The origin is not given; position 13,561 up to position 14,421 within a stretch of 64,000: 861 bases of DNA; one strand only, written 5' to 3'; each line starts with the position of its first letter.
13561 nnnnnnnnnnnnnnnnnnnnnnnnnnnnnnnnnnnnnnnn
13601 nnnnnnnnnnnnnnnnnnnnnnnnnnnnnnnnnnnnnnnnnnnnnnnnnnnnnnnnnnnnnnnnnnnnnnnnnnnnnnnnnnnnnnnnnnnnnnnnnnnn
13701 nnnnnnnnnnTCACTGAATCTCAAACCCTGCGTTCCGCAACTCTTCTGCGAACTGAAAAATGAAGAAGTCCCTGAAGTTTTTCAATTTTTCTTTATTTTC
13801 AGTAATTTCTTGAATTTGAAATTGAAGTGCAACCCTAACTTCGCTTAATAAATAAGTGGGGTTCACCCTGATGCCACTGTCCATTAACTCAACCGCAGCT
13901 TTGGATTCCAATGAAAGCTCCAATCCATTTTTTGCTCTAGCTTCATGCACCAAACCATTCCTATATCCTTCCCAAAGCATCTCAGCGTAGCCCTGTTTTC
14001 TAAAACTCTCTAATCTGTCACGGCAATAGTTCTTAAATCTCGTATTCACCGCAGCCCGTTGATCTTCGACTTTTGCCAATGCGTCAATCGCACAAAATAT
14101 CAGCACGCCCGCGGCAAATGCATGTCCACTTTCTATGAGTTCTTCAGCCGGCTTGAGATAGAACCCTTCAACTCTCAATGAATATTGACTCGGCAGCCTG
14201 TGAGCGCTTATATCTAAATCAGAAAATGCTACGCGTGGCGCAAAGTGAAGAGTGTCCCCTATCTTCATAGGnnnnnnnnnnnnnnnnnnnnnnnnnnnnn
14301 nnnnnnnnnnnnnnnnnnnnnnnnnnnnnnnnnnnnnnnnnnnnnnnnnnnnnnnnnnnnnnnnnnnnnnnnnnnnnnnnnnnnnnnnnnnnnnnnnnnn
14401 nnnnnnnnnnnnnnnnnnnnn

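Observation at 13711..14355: Uncharacterised R-N-x3-H (HEPN-like) ORF immediately upstream of the Gabija-like pair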

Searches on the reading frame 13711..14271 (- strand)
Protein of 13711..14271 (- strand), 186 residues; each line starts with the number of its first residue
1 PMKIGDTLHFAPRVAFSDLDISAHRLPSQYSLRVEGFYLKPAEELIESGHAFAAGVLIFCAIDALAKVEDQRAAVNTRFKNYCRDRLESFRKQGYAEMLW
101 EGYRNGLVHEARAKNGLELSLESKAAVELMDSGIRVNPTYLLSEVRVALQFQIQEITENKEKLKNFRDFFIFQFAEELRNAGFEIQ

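Call 5: search_protein_families(library=pfam, proteins=[window:13711-14271:-], max_evalue=1)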
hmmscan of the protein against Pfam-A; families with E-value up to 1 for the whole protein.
window:13711-14271:- (186 aa): 1 family
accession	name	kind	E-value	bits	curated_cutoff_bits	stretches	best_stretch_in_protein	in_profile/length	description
PF20031.4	DUF6437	-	0.056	13.8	27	1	61-78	8-25/76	Family of unknown function (DUF6437)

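Call 6: search_protein_families(library=padloc, proteins=[window:13711-14271:-], max_evalue=1)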
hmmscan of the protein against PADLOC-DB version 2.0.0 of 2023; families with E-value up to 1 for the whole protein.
window:13711-14271:- (186 aa): 0 families

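Call 7: search_protein_families(library=ncbifam, proteins=[window:13711-14271:-], max_evalue=1)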
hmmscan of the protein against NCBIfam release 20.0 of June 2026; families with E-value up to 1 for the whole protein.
window:13711-14271:- (186 aa): 0 families

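Call 8: find_homologous_proteins(query=window:13711-14271:-, max_evalue=0.01)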
Query window:13711-14271:- (186 aa): 54 proteins with E <= 0.01 among 326 candidates.
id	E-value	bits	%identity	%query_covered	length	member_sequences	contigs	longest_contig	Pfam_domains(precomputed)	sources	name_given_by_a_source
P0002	3.7e-117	406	100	100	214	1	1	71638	-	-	-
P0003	2.2e-41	159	48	95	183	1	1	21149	-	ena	-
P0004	3.1e-38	149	45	89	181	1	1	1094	-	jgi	jgi:hypothetical protein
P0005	3.3e-37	146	44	96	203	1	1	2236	-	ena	-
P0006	1.1e-35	141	43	97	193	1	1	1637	-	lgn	-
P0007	4.5e-35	139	49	80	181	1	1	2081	-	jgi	jgi:hypothetical protein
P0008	1.2e-34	137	42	95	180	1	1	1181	-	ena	-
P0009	2.0e-34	137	45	88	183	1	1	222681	PF27329.1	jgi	jgi:hypothetical protein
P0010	4.1e-34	136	43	96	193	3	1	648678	-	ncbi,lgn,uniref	ncbi:hypothetical protein ACQUWM_07265 [Marinobacter sp. DUT-3]|uniref:hypothetical protein n=1 Tax=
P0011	1.2e-33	134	45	85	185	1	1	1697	-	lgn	-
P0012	1.2e-33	134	43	97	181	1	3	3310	-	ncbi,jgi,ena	-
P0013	4.7e-33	132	42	96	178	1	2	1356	-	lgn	-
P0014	7.0e-33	132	41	96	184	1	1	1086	-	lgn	-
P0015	8.8e-33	131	42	96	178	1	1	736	-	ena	-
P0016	4.5e-32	129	41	96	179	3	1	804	-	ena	-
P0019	1.3e-30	124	40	96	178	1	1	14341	-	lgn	-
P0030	1.6e-26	111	39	96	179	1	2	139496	-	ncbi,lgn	-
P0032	5.9e-26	109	42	78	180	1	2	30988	-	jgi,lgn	jgi:hypothetical protein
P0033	8.6e-26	109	39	96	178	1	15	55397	-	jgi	jgi:hypothetical protein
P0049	5.0e-17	80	34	85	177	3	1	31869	-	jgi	jgi:hypothetical protein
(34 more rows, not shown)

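Call 12: search_protein_families(library=pfam, alignment_id=A1, max_evalue=1)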
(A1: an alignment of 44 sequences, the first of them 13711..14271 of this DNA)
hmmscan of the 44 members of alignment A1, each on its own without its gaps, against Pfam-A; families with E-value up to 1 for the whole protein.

A. member 1, window:13711-14271:- (186 aa): 1 family
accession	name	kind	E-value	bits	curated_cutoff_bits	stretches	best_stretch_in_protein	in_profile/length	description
PF20031.4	DUF6437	-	0.056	13.8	27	1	61-78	8-25/76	Family of unknown function (DUF6437)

B. families by the number of members that match (of 44 scanned): 12 families
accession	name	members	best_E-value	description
PF19808.4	DUF6291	1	0.018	Family of unknown function (DUF6291)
PF04899.17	MbeD_MobD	1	0.042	MbeD/MobD like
PF20031.4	DUF6437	1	0.056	Family of unknown function (DUF6437)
PF20671.3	COG3_C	1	0.1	Conserved oligomeric Golgi complex subunit 3, C-terminal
PF19456.4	MobI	1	0.11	MobI protein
PF19382.4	DUF5957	1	0.13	Family of unknown function (DUF5957)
PF17944.6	Arg_decarbox_C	1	0.13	Arginine decarboxylase C-terminal helical extension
PF24582.1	DUF7609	1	0.17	Domain of unknown function (DUF7609)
PF10045.14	DUF2280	1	0.17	Uncharacterized conserved protein (DUF2280)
PF21183.3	HAT1_C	1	0.18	Histone acetyltransferase type B catalytic subunit, C-terminal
PF09932.14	DUF2164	1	0.18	Uncharacterized conserved protein (DUF2164)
PF00603.23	Flu_PA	1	0.32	Influenza RNA-dependent RNA polymerase subunit PA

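Call 13: search_solved_structures(query=A1, max_evalue=10, show_alignments=2)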
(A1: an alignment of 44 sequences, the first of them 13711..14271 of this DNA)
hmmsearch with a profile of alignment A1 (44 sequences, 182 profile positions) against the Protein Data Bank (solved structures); distinct sequences matched with E-value up to 10: 4.
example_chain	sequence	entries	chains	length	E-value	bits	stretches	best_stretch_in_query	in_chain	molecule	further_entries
3v71_A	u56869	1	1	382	0.21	14.2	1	96-163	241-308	Puf (Pumilio/fbf) domain-containing protein 7, confirmed by transcript evidence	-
2z61_A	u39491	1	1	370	1.1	11.9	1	82-127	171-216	Probable aspartate aminotransferase 2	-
8etq_A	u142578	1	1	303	1.3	11.6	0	118-169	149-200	k-cTRP5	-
5y6q_A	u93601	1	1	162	1.5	11.5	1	38-91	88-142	Aldehyde oxidase small subunit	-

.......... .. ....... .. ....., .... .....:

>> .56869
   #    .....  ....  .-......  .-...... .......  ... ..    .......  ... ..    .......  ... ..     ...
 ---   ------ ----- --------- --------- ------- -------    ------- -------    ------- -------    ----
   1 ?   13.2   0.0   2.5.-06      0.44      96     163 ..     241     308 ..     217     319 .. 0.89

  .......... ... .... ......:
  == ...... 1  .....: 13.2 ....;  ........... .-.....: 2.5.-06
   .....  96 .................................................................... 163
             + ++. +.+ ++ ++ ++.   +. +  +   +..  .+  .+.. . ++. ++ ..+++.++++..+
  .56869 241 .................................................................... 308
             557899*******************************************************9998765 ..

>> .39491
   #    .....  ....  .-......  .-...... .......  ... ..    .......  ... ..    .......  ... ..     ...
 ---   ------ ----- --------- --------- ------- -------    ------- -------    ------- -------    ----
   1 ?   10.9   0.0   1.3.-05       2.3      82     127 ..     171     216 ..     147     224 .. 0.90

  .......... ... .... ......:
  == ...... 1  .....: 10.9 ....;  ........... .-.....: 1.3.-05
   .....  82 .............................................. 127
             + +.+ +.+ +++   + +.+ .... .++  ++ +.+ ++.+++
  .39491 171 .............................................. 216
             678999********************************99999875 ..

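Call 14: find_related_loci(query=A1, collection=genome_contigs, flank=10000)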
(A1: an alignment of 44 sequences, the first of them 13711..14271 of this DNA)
Query A1 (186 aa) in genome_contigs; peptide patterns used: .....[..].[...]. (x = any residue, [..] = any of these).
48 stretches matched a pattern; 32 encode a relative of the query (tblastn E <= 1e-3); 32 distinct loci.
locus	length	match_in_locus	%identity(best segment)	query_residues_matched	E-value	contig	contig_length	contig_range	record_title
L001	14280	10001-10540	42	2-182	2e-41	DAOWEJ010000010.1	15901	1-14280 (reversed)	MAG TPA_asm: Deltaproteobacteria bacterium isolate CSMAG_1936 CSMAG_1936_k141_2236722_length_15901_cov_18.0926, whole ge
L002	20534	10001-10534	43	2-180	8e-40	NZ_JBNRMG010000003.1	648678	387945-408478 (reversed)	Marinobacter sp. DUT-3 Scaffold2_1, whole genome shotgun sequence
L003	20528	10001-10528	38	2-178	3e-38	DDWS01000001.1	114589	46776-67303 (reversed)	MAG TPA_asm: Syntrophaceae bacterium UBA2280 UBA2280_contig_960, whole genome shotgun sequence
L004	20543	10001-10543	42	2-178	1e-36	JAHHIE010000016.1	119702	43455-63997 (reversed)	MAG: Stenomitos rutilans HA7619-LM2 scaffold_110_c1, whole genome shotgun sequence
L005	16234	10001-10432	44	2-145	6e-36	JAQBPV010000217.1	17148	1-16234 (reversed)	MAG: Gemmatimonadetes bacterium isolate RYN_356 scaffold_439941, whole genome shotgun sequence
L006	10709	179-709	38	3-180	1e-34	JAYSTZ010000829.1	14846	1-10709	MAG: Verrucomicrobiaceae bacterium isolate GFS_12560 GFS_12560_828, whole genome shotgun sequence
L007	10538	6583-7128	35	2-181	1e-30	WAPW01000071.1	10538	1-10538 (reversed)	MAG: Aciduliprofundum sp. isolate S145_39 k151_288279, whole genome shotgun sequence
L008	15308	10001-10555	32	2-178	3e-27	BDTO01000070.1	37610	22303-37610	Bacterium BMS3Bbin05 DNA, contig: NODE_23, whole genome shotgun sequence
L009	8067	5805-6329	33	2-167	1e-25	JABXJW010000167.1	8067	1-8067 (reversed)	MAG: Desulfobacterales bacterium isolate CR_Bin_276 NODE_258_length_8067_cov_10.157071, whole genome shotgun sequence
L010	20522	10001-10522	32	2-167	2e-25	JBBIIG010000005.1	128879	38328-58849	MAG: bacterium isolate BR1S70218_bin_133 NODE_150_length_128879_cov_6.072844, whole genome shotgun sequence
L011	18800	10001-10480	35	4-164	3e-25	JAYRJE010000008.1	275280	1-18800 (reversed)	MAG: Candidatus Didemnitutus sp. isolate SZ_szas3bin.11 NODE_54_length_275280_cov_6.90854, whole genome shotgun sequence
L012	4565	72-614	30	2-181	1e-24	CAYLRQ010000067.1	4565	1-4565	MAG TPA_asm: uncultured archaeon isolate binchicken_co355_191 genome assembly, contig: NODE_20023_length_4565_cov_19.207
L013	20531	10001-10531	33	2-174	5e-24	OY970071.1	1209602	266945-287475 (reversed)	MAG: uncultured Candidatus Micrarchaeota archaeon isolate MFD01476.bin.c.9 genome assembly, chromosome: 1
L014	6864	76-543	38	8-155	9e-24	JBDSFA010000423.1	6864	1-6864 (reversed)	MAG: Dokdonella sp. isolate cluster1_bin.217 k127_15247511, whole genome shotgun sequence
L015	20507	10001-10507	34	2-160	1e-22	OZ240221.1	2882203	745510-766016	MAG: Dehalococcoidia bacterium isolate 7567415b-4a3e-4746-a007-9ac3d6e47015 genome assembly, chromosome: 1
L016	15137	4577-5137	27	2-181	2e-22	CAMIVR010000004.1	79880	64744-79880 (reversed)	MAG: uncultured Brevibacillus sp. isolate SRR12377473_bin.19_metawrap_v1.3_MAG genome assembly, contig: SRR12377473_139,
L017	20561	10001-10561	27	2-181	2e-22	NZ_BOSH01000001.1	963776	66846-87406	Paenibacillus sp. J2TS4 sequence01, whole genome shotgun sequence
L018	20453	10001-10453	34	10-160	4e-21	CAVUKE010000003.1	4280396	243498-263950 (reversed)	MAG: uncultured proteobacterium isolate MFD01716.bin.2.9 genome assembly, contig: contig_12247, whole genome shotgun seq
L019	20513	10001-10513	26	2-164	1e-20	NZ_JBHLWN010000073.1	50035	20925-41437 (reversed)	Paenibacillus chartarius strain CCM 7759 platanus_K_21_77_98, whole genome shotgun sequence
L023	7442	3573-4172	30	2-173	5e-18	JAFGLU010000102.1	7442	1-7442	MAG: Anaerolineaceae bacterium isolate Zod_Metabat.414 k87_10821737, whole genome shotgun sequence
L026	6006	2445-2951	28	2-166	9e-16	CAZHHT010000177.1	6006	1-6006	MAG TPA_asm: uncultured Anaerolineales bacterium isolate binchicken_co228_499 genome assembly, contig: NODE_21701_length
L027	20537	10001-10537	27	2-178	3e-15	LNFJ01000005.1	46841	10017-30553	MAG: Bacteroidia bacterium Ga0077558 Ga0077558_1005.1, whole genome shotgun sequence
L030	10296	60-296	39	77-155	1e-10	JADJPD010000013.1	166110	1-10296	MAG: Gemmatimonadetes bacterium isolate Fred_18-Q3-R57-64_BATAC.299 tig00016412-10-1657640, whole genome shotgun sequenc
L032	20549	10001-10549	33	2-179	1e-20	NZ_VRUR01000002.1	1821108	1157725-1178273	Flagellimonas hymeniacidonis strain 176CP5-101 contig2, whole genome shotgun sequence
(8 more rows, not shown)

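Call 19: find_encoding_contigs(protein=P0003, flank=8000, max_places=2)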
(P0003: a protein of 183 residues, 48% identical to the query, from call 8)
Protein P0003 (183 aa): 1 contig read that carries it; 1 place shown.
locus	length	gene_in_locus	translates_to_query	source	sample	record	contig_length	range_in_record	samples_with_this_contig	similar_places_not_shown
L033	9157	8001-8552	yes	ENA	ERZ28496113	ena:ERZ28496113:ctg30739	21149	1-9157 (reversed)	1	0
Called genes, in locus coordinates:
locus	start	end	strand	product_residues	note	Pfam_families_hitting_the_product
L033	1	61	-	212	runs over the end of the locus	-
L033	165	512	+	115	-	PF16677:GP3_package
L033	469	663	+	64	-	-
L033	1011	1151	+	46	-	-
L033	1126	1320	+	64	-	-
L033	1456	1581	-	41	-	-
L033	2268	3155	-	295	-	PF04055:Radical_SAM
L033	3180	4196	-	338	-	PF13439:Glyco_transf_4, PF13579:Glyco_trans_4_4, PF00534:Glycos_transf_1, PF13692:Glyco_trans_1_4, PF13524:Glyco_trans_1_2 (weak)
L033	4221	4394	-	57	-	-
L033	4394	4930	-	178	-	-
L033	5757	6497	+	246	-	-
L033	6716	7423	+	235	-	PF06707:DUF1194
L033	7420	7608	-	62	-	-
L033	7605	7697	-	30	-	-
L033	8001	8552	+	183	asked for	-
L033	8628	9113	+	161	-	-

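Call 20: find_encoding_contigs(protein=P0009, flank=8000, max_places=2)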
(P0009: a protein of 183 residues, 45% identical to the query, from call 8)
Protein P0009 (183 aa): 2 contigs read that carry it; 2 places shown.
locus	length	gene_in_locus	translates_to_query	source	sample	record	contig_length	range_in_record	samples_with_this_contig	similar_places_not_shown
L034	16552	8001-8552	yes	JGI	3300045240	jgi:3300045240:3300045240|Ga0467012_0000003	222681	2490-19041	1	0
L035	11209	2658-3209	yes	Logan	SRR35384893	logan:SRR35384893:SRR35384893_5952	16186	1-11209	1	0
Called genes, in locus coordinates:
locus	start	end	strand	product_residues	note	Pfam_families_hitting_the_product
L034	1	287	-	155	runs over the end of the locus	PF05198:IF3_N, PF00707:IF3_C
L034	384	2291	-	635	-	PF02824:TGS, PF07973:tRNA_SAD, PF00587:tRNA-synt_2b, PF03129:HGTP_anticodon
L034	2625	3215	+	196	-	PF01063:Aminotran_4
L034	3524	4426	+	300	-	-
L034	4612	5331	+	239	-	PF10544:T5orf172, PF13455:MUG113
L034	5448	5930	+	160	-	-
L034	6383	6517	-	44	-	-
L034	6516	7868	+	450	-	PF13365:Trypsin_2, PF00515:TPR_1, PF13414:TPR_11, PF13424:TPR_12, PF00515:TPR_1, PF07719:TPR_2, PF23914:TPR_CcmH_CycH, PF13414:TPR_11, +26 more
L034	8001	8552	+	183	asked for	PF27329:Rv1289 (faint)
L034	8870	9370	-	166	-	-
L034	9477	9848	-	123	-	-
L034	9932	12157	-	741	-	PF13245:AAA_19, PF13604:AAA_30, PF01443:Viral_helicase1 (faint), PF13538:UvrD_C_2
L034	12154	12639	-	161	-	PF28121:VPA1267 (faint)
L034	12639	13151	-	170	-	-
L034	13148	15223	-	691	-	-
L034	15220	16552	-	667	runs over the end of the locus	-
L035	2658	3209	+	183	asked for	PF27329:Rv1289 (faint)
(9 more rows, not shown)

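Call 21: find_encoding_contigs(protein=P0030, flank=8000, max_places=2)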
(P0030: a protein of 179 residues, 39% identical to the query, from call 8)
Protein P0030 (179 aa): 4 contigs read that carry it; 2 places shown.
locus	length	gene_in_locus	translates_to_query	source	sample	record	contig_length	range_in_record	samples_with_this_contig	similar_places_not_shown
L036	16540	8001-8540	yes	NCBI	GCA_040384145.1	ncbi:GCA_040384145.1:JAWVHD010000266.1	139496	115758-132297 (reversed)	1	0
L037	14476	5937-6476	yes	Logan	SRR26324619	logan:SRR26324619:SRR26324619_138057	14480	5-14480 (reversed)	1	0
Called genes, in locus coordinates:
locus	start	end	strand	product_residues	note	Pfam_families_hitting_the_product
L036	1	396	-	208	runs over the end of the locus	PF01656:CbiA, PF02374:ArsA_ATPase, PF07015:VirC1, PF09140:MipZ (weak), PF10609:ParA (weak), PF13614:AAA_31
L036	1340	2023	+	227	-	-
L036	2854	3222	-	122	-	-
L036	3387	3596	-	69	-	-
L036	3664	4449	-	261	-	-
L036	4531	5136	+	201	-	-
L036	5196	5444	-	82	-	-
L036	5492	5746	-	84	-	-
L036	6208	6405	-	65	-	-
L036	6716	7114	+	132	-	-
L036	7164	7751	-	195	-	-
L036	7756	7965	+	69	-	-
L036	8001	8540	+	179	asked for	-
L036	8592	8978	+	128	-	-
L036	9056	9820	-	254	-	-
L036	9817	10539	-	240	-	PF02463:SMC_N (faint), PF13476:AAA_23, PF00005:ABC_tran (weak), PF13304:AAA_21 (faint)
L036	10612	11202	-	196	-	-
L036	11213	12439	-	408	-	PF00482:T2SSF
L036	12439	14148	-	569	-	PF05157:MshEN, PF00437:T2SSE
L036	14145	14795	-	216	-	-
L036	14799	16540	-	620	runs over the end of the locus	PF03958:Secretin_N (faint), PF00263:Secretin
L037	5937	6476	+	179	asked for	-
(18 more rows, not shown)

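Call 22: predict_structure(alignment_id=A1)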
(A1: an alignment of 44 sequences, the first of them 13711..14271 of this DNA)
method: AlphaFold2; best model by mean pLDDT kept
length: 186 residues; sequences in the alignment: 44
mean_pLDDT: 94.1   pTM: 0.90
mean pLDDT of the five models: 94.1, 94.0, 93.9, 93.3, 92.5
residues with pLDDT >= 90: 160; 70-90: 21; 50-70: 5; < 50: 0
segments of 3 or more residues with pLDDT < 50: none
pLDDT, mean of each block of 10 residues (from residue 1): 75 95 92 98 98 97 98 96 98 95 86 90 97 96 99 97 96 95 89
secondary structure, 60 per line:
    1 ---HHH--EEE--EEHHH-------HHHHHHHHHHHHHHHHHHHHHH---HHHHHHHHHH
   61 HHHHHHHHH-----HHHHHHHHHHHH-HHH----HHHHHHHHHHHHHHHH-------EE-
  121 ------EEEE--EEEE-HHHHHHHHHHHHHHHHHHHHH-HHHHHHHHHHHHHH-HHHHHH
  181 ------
elements in order: E9-11 H26-47 H51-69 H75-86 H95-110 E127-130 E133-136 H138-158 H160-173 H175-180

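Call 23: search_protein_representatives(protein=window:13711-14271:-)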
Query: 186 residues. Proteins with E-value up to 0.001 (for the whole library): 293; up to 1e-10: 166; up to 1e-30: 13. The best 150 are listed.
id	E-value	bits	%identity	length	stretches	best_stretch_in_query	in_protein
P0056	4.1e-56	205.6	54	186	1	2-180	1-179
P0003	6.9e-42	159.3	49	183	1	2-179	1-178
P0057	3.3e-35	137.6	43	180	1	2-180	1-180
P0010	1.3e-34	135.7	44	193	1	2-179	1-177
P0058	5.5e-34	133.6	44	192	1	2-179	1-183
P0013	1.5e-33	132.2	42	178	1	2-180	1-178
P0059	1.9e-33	131.9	45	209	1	2-174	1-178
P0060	1.3e-32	129.1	40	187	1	2-184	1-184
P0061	2.2e-32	128.4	38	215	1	2-180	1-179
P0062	8.7e-32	126.5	42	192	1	2-177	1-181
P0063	2.8e-31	124.8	44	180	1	3-170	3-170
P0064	4.1e-31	124.3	41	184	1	6-179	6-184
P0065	6.1e-31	123.7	38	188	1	2-177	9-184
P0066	3.6e-30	121.2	40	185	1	2-178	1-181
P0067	1.2e-29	119.5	40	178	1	2-166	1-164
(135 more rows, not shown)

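Call 25: fold_search(model_id=the predicted structure, library=pdb)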
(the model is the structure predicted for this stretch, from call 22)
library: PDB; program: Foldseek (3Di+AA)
matches with E <= 10: 43; with E <= 0.001: 0
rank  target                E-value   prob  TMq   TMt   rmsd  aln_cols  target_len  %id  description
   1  2wpv_E                8.7e-01  0.09  0.21  0.16  17.1       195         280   11  Crystal structure of S. cerevisiae Get4-Get5 complex (released 2010-01-26)
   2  9ns5_B                1.3e+00  0.06  0.18  0.13  17.4       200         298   11  Get3(D57N)-Get4/5 Complex (ATP-bound) (released 2025-09-24)
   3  9j2e_A                1.3e+00  0.05  0.14  0.09  14.7       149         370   11  Fe2+/pterin-dependent,apo SnPolE (released 2025-10-08)
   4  9j33_A                1.3e+00  0.05  0.14  0.09  14.7       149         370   11  Fe2+/pterin-dependent,SnPolE-F140A (released 2025-10-08)
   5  9j30_B                1.4e+00  0.04  0.14  0.09  14.7       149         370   11  Fe2+/pterin-dependent,SnPolE-Y280A (released 2025-10-08)
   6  7jh6_A                2.0e+00  0.09  0.28  0.29  15.7       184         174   13  De novo designed two-domain di-Zn(II) and porphyrin-binding protein (released 2020-12-09)
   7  2q00_A                2.6e+00  0.21  0.31  0.43   5.7       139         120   14  Crystal structure of the P95883_SULSO protein from Sulfolobus solfataricus. NESG target SsR10. (released 2007-05-29)
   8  1zt2_B                2.6e+00  0.03  0.16  0.15  15.3       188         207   11  Heterodimeric structure of the core primase. (released 2005-11-08)
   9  3lku_A                3.6e+00  0.03  0.18  0.15  17.2       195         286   10  Crystal structure of S. cerevisiae Get4 in complex with an N-terminal fragment of Get5 (released 2010-06-23)
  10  4qhi_D                4.3e+00  0.04  0.13  0.21  12.9       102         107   13  Crystal structure of Methanocaldococcus jannaschii selecase mutant R36W (released 2014-07-16)
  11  8h77_F                4.3e+00  0.04  0.20  0.14  17.9       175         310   11  Hsp90-AhR-p23-XAP2 complex (released 2023-01-04)
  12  7kma_G                4.5e+00  0.03  0.15  0.12  15.9       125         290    7  Crystal structure of eif2Balpha with a ligand. (released 2021-07-21)
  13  9ln8_D                4.5e+00  0.02  0.18  0.18  13.7       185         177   14  Structure of NAP1 in complex with H2A.Z-H2B (released 2025-12-24)
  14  8pe3_A                5.3e+00  0.08  0.31  0.18  10.9       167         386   11  Structure of Csm6' from Streptococcus thermophilus in complex with cyclic hexa-adenylate (cA6) (released 2023-10-04)
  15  5chl_B                5.3e+00  0.04  0.22  0.23  14.4       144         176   14  Structural basis of H2A.Z recognition by YL1 histone chaperone component of SRCAP/SWR1 chromatin remodeling complex (released 2016-03-09)
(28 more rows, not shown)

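Call 32: fold_search(model_id=the predicted structure, library=viral)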
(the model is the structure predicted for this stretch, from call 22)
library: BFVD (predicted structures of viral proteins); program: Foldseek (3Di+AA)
matches with E <= 10: 58; with E <= 0.001: 1
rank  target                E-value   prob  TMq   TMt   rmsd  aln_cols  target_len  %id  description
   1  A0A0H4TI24            5.8e-04  1.00  0.44  0.47   8.4       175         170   12  (no name in the UniProt tables at hand)
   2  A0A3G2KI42            6.7e-03  1.00  0.51  0.43   4.8       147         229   14  Uncharacterized protein [Arthrobacter phage Nandita]
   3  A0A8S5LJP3            4.5e-01  0.13  0.19  0.17  11.4       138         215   14  Uncharacterized protein [Myoviridae sp. ct6F13]
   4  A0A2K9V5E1            1.4e+00  0.09  0.25  0.08  20.3       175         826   13  DNA-directed DNA polymerase [Lactobacillus phage Satyr]
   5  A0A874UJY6            1.7e+00  0.20  0.21  0.38  10.1        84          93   15  (no name in the UniProt tables at hand)
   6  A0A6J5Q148            1.7e+00  0.06  0.18  0.16  10.6       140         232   11  Uncharacterized protein [uncultured Caudovirales phage]
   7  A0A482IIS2            2.3e+00  0.12  0.28  0.19   9.1       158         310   11  (no name in the UniProt tables at hand)
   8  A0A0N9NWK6            2.7e+00  0.04  0.15  0.21  11.1       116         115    9  (no name in the UniProt tables at hand)
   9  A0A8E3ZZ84            3.0e+00  0.05  0.21  0.10  12.1       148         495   11  Replicative DNA helicase [Salmonella phage LPSTLL]
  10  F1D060                3.8e+00  0.04  0.17  0.22  12.4       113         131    7  Uncharacterized protein [Vibrio phage ICP3_2009_B]
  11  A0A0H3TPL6            3.8e+00  0.04  0.14  0.20  10.8       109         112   14  (no name in the UniProt tables at hand)
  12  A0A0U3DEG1            4.6e+00  0.03  0.21  0.18  13.7       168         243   11  Uncharacterized protein [Pseudomonas phage SM1]
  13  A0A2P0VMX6            4.6e+00  0.02  0.12  0.13  17.1       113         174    7  Uncharacterized protein [Tetraselmis virus 1]
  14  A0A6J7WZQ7            4.6e+00  0.01  0.12  0.05  22.6       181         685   11  Uncharacterized protein [uncultured Caudovirales phage]
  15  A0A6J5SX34            4.9e+00  0.04  0.16  0.13  13.3        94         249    7  Metallopeptidase domain containing protein [uncultured Caudovirales phage]
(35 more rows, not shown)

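Call 36: search_protein_families(library=pfam, alignment_id=A2, max_evalue=0.00001)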
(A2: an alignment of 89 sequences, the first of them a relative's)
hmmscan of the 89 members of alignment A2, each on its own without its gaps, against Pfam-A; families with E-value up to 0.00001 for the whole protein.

A. member 1, L001:6302-6640:- (112 aa): 1 family
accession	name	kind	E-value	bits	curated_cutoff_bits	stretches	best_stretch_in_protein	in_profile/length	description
PF01934.22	HepT-like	-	4.2e-29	101.1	23.5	1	12-108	1-120/120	Ribonuclease HepT-like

B. families by the number of members that match (of 89 scanned): 76 families (the first 25 are shown)
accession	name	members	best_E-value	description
PF02384.22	N6_Mtase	2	5.6e-101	N-6 DNA Methylase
PF00535.33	Glycos_transf_2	2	1.4e-34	Glycosyl transferase family 2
PF07669.17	Eco57I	2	1.5e-23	Eco57I restriction-modification methylase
PF14279.12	HNH_5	2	6.2e-13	HNH endonuclease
PF09935.14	DUF2167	1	3.4e-78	Protein of unknown function (DUF2167)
PF00208.27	ELFV_dehydrog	1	3.5e-78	Glutamate/Leucine/Phenylalanine/Valine dehydrogenase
PF14336.11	GLUCM-like_C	1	1.2e-64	D-glutamate cyclase-like, C-terminal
PF07726.17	AAA_3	1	7.4e-62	ATPase family associated with various cellular activities (AAA)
PF02812.23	ELFV_dehydrog_N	1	7.4e-56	Glu/Leu/Phe/Val dehydrogenase, dimerisation domain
PF07992.20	Pyr_redox_2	1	4.4e-47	Pyridine nucleotide-disulphide oxidoreductase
PF06719.19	AraC_N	1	8.1e-47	AraC-type transcriptional regulator N-terminus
PF02223.23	Thymidylate_kin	1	1.3e-44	Thymidylate kinase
PF18733.6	HEPN_LA2681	1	2e-44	LA2681-like HEPN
PF13419.12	HAD_2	1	1.2e-41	Haloacid dehalogenase-like hydrolase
PF12705.13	PDDEXK_1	1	2.3e-38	PD-(D/E)XK nuclease superfamily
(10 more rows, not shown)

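Call 37: search_protein_families(library=padloc, alignment_id=A2, max_evalue=1e-10)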
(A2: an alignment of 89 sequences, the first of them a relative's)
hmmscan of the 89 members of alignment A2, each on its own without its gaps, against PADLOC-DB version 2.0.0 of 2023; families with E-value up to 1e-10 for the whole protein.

A. member 1, L001:6302-6640:- (112 aa): 0 families

B. families by the number of members that match (of 89 scanned): 189 families (the first 25 are shown)
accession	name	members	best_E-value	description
PDLC03022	MTase_I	2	8.8e-127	Type I methyltransferase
PDLC03031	MTase_I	2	2.8e-121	Type I methyltransferase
PDLC03032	MTase_I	2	2.1e-109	Type I methyltransferase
PDLC03021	MTase_I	2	1.2e-60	Type I methyltransferase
PDLC03029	MTase_I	2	3.9e-52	Type I methyltransferase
PDLC03033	MTase_I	2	5.1e-50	Type I methyltransferase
PDLC04134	mad2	2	2.6e-47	mads_2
PDLC03026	MTase_I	2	3.8e-45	Type I methyltransferase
PDLC03025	MTase_I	2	1.1e-31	Type I methyltransferase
PDLC03318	MTase_II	2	1.2e-30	Type II methyltransferase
PDLC03034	MTase_I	2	1.1e-23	Type I methyltransferase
PDLC03018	MTase_I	2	3.5e-18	Type I methyltransferase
PDLC03267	MTase_II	2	8.2e-15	Type II methyltransferase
PDLC03311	MTase_II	2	4.4e-13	Type II methyltransferase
PDLC02806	SspH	1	0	SspH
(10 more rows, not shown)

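Call 38: find_encoding_contigs(protein=P0056, flank=8000, max_places=3)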
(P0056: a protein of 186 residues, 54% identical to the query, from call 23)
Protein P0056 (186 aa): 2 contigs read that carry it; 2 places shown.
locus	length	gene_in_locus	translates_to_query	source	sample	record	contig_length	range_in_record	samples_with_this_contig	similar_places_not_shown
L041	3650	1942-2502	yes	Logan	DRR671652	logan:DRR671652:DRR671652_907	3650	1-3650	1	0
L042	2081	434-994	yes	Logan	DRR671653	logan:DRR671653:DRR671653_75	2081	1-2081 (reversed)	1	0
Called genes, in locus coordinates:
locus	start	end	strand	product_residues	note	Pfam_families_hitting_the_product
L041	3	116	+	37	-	?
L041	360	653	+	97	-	-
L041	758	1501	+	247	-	-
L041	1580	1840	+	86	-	PF24731:DUF7683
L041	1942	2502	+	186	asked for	-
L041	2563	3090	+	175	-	-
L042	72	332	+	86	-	PF24731:DUF7683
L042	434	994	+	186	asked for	-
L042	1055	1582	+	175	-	-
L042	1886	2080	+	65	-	?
